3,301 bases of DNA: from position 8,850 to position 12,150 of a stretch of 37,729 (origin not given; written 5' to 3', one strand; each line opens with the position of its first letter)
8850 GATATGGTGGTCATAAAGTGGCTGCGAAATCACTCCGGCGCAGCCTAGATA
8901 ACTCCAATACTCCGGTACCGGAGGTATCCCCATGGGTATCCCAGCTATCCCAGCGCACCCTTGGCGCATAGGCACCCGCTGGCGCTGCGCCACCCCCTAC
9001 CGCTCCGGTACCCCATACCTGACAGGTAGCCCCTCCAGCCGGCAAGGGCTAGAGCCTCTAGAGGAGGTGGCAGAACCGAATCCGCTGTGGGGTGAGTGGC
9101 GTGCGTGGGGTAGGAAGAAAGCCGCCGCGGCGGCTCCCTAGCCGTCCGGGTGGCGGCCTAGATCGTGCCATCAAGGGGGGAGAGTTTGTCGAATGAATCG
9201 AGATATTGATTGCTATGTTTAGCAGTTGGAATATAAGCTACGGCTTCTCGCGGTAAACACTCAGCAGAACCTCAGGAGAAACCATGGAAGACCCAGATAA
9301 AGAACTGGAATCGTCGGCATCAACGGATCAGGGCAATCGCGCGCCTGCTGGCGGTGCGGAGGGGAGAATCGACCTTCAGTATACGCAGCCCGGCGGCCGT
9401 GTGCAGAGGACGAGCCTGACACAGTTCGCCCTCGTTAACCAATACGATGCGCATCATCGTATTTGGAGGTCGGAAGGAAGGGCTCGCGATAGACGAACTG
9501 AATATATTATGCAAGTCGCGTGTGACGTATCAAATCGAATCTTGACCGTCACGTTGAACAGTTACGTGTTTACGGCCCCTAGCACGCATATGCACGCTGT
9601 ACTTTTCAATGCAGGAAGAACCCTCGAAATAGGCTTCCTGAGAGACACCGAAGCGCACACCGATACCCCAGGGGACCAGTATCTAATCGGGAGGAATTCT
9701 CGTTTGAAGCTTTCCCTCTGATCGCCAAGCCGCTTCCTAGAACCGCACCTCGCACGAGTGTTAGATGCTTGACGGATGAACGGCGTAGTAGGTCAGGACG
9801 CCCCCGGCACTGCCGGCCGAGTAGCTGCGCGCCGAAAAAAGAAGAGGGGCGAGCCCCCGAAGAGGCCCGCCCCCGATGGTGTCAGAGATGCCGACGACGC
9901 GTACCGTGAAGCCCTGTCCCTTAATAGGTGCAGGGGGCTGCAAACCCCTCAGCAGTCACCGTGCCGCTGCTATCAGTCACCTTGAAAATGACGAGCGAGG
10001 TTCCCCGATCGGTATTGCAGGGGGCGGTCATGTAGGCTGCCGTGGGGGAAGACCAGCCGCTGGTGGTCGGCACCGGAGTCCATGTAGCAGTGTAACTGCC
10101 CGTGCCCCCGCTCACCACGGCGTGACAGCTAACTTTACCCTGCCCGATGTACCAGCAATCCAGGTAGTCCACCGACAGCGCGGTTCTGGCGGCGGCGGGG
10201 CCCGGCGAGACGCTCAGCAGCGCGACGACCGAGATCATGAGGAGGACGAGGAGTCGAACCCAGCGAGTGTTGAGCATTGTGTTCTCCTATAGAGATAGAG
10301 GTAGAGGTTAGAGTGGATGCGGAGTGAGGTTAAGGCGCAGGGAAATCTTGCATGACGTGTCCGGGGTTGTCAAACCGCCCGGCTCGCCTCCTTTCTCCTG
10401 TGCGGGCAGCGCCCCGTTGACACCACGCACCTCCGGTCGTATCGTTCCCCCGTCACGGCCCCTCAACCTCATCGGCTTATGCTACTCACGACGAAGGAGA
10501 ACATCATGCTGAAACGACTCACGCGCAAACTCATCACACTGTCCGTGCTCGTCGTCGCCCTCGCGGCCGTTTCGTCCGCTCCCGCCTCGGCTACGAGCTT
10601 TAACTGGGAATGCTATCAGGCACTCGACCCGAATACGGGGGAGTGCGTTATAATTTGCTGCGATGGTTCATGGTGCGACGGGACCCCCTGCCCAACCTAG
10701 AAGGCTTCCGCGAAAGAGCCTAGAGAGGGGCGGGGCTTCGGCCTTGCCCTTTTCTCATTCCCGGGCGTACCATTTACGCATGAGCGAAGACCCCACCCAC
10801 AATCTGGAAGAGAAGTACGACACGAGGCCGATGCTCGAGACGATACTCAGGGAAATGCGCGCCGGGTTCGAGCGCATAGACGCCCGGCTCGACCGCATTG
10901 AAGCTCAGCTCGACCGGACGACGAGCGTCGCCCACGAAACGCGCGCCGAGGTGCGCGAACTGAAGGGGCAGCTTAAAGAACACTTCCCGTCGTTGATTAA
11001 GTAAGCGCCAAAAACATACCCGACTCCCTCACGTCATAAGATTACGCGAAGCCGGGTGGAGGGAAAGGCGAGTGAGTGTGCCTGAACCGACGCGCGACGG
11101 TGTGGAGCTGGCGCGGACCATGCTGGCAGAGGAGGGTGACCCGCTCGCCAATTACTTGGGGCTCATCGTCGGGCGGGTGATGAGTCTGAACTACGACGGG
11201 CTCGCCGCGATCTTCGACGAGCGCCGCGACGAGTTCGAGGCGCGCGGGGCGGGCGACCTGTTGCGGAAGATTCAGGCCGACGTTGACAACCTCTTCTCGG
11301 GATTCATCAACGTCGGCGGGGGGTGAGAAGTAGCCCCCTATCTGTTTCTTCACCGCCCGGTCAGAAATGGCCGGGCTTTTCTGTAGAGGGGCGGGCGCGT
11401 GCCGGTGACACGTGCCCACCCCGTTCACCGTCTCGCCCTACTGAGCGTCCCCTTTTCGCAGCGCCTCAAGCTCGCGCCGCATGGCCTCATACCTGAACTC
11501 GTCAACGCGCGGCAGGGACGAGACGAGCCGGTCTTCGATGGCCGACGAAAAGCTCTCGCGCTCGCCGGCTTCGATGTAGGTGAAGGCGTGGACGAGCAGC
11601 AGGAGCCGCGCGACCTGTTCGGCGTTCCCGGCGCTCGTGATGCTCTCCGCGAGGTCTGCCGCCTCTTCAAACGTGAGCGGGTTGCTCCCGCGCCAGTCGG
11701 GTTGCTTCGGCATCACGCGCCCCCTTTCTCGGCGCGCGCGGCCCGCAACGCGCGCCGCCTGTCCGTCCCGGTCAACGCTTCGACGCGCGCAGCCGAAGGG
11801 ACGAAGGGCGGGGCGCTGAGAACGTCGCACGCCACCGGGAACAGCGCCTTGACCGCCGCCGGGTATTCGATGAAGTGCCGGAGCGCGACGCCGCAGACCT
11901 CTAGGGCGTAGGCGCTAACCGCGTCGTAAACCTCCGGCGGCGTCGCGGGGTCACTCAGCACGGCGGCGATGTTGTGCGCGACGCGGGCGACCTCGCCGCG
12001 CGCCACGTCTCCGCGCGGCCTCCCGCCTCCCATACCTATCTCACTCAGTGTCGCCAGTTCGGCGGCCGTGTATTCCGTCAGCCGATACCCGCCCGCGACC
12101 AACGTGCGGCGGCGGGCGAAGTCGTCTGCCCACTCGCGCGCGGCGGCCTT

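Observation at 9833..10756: Locus 1: divergent pair of the same two secreted-protein families, back to back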

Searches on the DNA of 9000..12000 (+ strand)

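Call 10: search_dna_similar(query=window:9000-12000:+, collection=phages, mode=distant)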
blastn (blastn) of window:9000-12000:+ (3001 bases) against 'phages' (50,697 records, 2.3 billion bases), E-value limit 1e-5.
No match.

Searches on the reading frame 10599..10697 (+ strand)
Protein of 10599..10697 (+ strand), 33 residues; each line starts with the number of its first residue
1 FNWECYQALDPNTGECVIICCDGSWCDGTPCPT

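Call 80: search_solved_structures(query=A8, max_evalue=10, show_alignments=4)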
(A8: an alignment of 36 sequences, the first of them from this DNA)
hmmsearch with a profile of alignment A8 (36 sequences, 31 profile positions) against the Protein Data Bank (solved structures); distinct sequences matched with E-value up to 10: 7.
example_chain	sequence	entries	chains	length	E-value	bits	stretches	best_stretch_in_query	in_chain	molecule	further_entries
7s7s_A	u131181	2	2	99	3.4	11.4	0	12-24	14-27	Hydrophobin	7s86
2nbh_A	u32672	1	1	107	4.3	11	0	12-24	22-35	Fungal hydrophobin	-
8d50_E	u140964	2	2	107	4.7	10.9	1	16-30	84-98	35O22 Fab light chain | 35O22scFv Light Chain Variable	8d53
8d0y_E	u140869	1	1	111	5.2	10.8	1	16-30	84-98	35O22scFv Light Chain Variable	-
6ck9_E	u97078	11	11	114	5.6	10.7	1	16-30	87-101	35O22 scFv light chain portion | 35O22 scFv light chain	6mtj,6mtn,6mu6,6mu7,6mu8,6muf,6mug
9cu5_E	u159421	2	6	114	5.6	10.7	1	16-30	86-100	35O22 light chain Fv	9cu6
6nm6_E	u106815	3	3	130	8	10.2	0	16-30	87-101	35O22 scFv light chain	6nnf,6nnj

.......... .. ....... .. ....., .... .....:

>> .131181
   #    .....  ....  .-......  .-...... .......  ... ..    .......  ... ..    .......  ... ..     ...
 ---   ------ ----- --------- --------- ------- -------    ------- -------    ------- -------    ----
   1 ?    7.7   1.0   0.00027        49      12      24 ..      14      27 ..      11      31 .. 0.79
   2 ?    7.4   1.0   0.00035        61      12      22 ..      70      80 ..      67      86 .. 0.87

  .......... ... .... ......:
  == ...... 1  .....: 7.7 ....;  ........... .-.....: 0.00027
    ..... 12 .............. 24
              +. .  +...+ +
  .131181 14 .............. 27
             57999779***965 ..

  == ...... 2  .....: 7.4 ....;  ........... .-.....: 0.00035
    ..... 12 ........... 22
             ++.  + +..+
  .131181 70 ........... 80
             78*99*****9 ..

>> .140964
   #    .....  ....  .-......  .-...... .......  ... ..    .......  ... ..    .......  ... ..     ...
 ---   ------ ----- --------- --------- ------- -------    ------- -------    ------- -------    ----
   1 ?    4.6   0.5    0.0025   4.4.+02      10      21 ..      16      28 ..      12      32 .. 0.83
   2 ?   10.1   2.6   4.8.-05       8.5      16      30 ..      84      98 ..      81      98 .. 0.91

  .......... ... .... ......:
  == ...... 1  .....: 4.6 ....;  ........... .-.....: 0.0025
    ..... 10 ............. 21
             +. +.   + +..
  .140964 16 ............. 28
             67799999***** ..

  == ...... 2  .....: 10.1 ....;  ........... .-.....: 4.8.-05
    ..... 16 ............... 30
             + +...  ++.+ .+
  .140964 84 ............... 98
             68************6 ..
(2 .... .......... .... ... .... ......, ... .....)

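Call 81: search_protein_families(library=pfam, max_evalue=10, alignment_id=A8)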
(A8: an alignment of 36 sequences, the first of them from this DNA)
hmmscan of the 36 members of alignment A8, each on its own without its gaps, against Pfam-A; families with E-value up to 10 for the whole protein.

A. member 1, seq(33 aa): 0 families

B. families by the number of members that match (of 36 scanned): 3 families
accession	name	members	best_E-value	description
PF02420.20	AFP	1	0.095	Insect antifreeze protein repeat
PF07484.17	Collar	1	0.15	Phage Tail Collar Domain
PF02942.19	Flu_B_NS1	1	0.42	Influenza B non-structural protein (NS1)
